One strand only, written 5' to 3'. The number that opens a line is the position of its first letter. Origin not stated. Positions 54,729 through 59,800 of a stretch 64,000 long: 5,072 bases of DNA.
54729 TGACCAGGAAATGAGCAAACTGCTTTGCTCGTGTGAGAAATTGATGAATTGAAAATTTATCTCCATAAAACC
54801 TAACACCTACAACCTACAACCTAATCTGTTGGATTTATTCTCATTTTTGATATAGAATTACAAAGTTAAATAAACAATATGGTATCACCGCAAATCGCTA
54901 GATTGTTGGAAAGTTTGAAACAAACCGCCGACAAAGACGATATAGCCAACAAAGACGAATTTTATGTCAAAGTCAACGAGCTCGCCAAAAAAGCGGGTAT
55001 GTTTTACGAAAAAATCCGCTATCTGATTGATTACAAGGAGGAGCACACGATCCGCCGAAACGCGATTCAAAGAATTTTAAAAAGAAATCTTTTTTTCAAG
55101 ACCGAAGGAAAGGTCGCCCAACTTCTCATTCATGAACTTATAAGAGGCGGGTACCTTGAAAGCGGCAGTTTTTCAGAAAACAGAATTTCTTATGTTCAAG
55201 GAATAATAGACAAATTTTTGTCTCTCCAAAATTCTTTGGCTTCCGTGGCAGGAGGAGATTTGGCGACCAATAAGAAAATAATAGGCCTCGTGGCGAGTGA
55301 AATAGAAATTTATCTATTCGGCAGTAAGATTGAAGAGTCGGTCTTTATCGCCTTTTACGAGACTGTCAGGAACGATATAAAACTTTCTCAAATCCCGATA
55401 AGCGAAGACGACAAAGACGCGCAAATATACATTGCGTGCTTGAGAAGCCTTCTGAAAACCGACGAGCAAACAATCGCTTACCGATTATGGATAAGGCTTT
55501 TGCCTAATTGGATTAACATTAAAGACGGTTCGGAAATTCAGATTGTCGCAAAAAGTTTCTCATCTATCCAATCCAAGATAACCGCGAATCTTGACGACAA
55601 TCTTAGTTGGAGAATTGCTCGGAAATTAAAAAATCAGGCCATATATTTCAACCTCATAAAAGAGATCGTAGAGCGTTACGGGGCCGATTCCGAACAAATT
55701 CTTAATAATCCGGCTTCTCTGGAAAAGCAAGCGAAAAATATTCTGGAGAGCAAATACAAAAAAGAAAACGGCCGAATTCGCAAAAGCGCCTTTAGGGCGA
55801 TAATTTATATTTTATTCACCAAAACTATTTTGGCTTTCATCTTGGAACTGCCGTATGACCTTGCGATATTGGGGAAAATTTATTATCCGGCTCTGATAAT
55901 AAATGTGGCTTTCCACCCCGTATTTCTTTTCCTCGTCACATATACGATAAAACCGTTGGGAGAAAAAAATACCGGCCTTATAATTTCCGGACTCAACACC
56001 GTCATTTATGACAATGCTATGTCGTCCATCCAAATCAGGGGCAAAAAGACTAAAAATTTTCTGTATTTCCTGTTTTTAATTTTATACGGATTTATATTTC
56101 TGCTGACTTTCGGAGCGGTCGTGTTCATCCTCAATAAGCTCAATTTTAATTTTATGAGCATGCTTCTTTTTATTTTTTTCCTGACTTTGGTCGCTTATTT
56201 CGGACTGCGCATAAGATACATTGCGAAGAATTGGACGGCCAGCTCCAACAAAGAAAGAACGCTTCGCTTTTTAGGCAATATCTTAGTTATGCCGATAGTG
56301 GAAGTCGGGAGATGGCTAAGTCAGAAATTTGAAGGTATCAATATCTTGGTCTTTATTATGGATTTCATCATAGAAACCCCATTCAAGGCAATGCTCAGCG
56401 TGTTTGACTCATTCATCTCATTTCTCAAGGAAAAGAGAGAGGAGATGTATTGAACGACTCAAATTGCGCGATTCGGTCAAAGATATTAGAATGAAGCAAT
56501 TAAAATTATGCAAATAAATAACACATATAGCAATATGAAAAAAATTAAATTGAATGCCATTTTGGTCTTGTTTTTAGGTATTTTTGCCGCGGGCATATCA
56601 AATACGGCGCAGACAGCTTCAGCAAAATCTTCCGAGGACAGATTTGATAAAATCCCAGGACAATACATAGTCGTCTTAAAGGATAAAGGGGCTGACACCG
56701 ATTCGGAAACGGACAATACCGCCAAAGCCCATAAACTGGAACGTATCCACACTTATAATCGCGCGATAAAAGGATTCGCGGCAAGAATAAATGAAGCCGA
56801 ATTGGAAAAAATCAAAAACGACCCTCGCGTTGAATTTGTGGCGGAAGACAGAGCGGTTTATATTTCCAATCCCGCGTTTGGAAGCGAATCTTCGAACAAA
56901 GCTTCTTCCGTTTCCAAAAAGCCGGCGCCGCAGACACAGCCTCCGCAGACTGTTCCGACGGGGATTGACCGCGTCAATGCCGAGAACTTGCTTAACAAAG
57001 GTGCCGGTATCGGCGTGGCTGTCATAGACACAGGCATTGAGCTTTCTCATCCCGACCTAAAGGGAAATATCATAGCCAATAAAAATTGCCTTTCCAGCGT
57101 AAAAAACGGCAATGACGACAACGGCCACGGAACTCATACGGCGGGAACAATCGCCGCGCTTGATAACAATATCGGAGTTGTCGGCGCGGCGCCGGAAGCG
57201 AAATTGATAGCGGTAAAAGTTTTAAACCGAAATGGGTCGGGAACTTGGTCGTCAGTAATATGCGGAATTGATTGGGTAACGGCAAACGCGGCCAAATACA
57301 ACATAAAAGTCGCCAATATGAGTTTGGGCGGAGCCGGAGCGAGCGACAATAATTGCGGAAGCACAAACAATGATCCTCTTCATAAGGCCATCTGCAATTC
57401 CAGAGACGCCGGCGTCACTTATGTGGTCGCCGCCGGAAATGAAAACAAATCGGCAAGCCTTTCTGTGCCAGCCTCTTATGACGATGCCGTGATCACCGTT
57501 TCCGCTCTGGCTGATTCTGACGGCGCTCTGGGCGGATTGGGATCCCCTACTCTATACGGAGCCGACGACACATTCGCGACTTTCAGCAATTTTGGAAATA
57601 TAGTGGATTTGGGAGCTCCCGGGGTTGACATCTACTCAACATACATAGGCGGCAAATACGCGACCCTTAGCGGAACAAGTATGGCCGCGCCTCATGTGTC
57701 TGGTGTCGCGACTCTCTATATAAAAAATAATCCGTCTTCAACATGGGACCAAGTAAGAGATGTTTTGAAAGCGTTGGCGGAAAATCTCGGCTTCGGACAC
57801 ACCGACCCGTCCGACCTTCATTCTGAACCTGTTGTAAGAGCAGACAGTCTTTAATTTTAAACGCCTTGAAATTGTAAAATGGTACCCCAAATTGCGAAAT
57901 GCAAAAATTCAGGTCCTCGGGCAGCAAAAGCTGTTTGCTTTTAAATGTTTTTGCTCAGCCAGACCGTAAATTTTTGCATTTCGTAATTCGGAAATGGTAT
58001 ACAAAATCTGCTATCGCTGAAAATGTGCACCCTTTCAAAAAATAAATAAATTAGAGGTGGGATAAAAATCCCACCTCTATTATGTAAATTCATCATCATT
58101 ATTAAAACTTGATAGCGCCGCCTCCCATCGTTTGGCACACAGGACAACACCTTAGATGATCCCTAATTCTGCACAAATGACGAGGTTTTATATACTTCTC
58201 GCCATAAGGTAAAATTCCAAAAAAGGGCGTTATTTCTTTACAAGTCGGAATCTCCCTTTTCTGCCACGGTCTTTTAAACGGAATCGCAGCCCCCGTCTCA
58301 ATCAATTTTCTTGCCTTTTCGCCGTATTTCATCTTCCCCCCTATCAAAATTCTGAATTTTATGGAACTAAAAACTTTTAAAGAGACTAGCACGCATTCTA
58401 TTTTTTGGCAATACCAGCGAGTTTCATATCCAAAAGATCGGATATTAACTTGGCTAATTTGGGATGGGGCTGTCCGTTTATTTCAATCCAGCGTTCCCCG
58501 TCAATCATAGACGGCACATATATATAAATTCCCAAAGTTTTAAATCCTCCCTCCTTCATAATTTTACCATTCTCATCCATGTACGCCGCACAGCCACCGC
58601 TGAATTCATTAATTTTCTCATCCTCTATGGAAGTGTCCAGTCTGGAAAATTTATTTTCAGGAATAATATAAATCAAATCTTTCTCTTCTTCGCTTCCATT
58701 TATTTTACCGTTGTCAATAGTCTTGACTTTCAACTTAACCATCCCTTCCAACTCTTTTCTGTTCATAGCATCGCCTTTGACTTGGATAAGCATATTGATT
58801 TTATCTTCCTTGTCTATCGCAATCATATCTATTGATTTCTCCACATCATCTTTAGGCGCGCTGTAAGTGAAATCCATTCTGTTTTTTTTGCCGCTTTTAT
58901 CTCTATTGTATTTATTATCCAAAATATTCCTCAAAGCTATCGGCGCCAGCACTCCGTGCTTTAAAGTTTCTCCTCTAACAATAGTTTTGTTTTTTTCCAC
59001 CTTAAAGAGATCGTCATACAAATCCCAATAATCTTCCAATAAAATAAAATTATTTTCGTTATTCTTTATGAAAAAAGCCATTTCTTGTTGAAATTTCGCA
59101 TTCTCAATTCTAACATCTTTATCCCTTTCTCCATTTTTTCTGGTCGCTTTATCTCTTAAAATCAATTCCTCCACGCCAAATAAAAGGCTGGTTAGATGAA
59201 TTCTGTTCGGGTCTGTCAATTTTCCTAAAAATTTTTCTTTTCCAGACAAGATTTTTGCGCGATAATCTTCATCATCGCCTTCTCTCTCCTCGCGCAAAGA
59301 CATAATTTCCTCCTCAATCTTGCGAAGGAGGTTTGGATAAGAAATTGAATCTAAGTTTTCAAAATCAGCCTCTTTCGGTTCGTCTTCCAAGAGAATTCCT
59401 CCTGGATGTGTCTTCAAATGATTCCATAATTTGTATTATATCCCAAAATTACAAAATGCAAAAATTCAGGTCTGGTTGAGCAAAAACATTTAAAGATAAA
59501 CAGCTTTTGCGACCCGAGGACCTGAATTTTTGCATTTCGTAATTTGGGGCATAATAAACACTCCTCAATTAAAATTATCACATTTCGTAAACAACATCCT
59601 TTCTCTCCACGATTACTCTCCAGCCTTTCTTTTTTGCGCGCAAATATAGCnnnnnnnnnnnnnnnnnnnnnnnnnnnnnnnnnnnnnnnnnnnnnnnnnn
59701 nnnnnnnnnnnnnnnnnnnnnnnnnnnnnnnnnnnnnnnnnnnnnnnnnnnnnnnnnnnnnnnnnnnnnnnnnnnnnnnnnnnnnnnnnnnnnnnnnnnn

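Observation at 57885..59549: Two inverted copies of a ~105-bp MITE-like element bracket a 1.45-kb two-gene cassette of unknown function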

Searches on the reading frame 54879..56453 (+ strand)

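Call 10: search_protein_families(library=pfam, proteins=[window:54879-56453:+], max_evalue=0.1)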
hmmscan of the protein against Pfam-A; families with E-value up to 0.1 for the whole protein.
window:54879-56453:+ (524 aa): 1 family
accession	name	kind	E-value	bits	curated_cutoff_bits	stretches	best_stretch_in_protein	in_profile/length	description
PF16236.10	DUF4895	-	0.0066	16.4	25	0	100-177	74-148/218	Domain of unknown function (DUF4895)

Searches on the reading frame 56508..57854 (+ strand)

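Call 10: search_protein_families(library=pfam, proteins=[window:56508-57854:+], max_evalue=0.1)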
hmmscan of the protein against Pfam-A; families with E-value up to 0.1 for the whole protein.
window:56508-57854:+ (448 aa): 3 families
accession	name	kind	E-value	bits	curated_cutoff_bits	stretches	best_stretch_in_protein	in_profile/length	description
PF00082.27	Peptidase_S8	-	7.9e-50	170.2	21.8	1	165-430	1-279/288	Subtilase family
PF05922.21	Inhibitor_I9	-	2.2e-11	44.7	21.2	1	52-119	1-81/82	Peptidase inhibitor I9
PF21864.1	MORF_dom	-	0.027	14.8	27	1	87-127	51-91/93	Multiple organellar RNA editing factor 1, MORF domain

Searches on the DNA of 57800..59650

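Call 68: search_rna_families(source=window, start=57800, end=59650, threshold=evalue, max_evalue=1)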
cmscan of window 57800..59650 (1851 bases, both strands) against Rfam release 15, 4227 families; matches with E-value up to 1: 14.
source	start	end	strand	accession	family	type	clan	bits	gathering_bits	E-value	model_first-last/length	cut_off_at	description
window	59437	59553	-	RF04128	MIR8562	Gene; miRNA;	-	32.2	211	0.0015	1-242/242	no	MIR8562 microRNA precursor family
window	59447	59544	-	RF04134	MIR7504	Gene; miRNA;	-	30.5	83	0.0066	1-124/124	no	MIR7504 microRNA precursor family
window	59447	59544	+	RF04134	MIR7504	Gene; miRNA;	-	30.4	83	0.0067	1-124/124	no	MIR7504 microRNA precursor family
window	59434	59557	+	RF04174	MIR4208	Gene; miRNA;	-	27.6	140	0.15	1-191/191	no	MIR4208 microRNA precursor family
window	59443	59547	-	RF03616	MIR1888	Gene; miRNA;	-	27.1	72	0.014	1-101/101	no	MIR1888 microRNA precursor family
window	57889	57989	+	RF04070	MIR6440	Gene; miRNA;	-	25.6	95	0.047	1-108/108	no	MIR6440 microRNA precursor family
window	57981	58089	+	RF02029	sraA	Gene; sRNA;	-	24.5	56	0.59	1-95/95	no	sraA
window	59415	59582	+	RF03926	MIR1435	Gene; miRNA;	-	24.4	94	0.92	1-186/186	no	MIR1435 microRNA precursor family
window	59453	59538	-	RF03436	mir-759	Gene; miRNA;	-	24.3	100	0.18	1-89/89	no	mir-759 microRNA precursor family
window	59453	59538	+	RF03436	mir-759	Gene; miRNA;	-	22.6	100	0.48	1-89/89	no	mir-759 microRNA precursor family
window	58012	58089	+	RF02058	STnc400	Gene;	-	22.4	80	0.22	1-125/125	no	Gammaproteobacterial sRNA STnc400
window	59445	59544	+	RF04121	mir-1289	Gene; miRNA;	-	21.3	66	0.35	1-91/91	no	mir-1289 microRNA precursor family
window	57873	58083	+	RF02376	antisense_SR1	Gene; sRNA;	-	20.3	45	0.32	1-210/210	no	SR1 sRNA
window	59449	59543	+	RF00823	lsy-6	Gene; miRNA;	-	19.4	60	0.66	1-74/74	no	lsy-6 microRNA precursor family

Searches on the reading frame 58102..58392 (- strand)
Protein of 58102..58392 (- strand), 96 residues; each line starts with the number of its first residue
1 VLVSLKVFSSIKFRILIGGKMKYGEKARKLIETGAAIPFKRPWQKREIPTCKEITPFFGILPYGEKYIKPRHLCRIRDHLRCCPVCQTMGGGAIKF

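Call 10: search_protein_families(library=pfam, proteins=[window:58102-58392:-], max_evalue=0.1)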
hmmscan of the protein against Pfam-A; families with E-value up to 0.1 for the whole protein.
window:58102-58392:- (96 aa): 0 families

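Call 13: search_protein_families(library=padloc, proteins=[window:58102-58392:-], max_evalue=1)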
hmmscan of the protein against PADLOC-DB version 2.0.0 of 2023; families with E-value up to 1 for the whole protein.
window:58102-58392:- (96 aa): 0 families

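Call 14: search_protein_families(library=ncbifam, proteins=[window:58102-58392:-], max_evalue=1)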
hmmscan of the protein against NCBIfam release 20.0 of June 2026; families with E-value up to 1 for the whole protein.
window:58102-58392:- (96 aa): 0 families
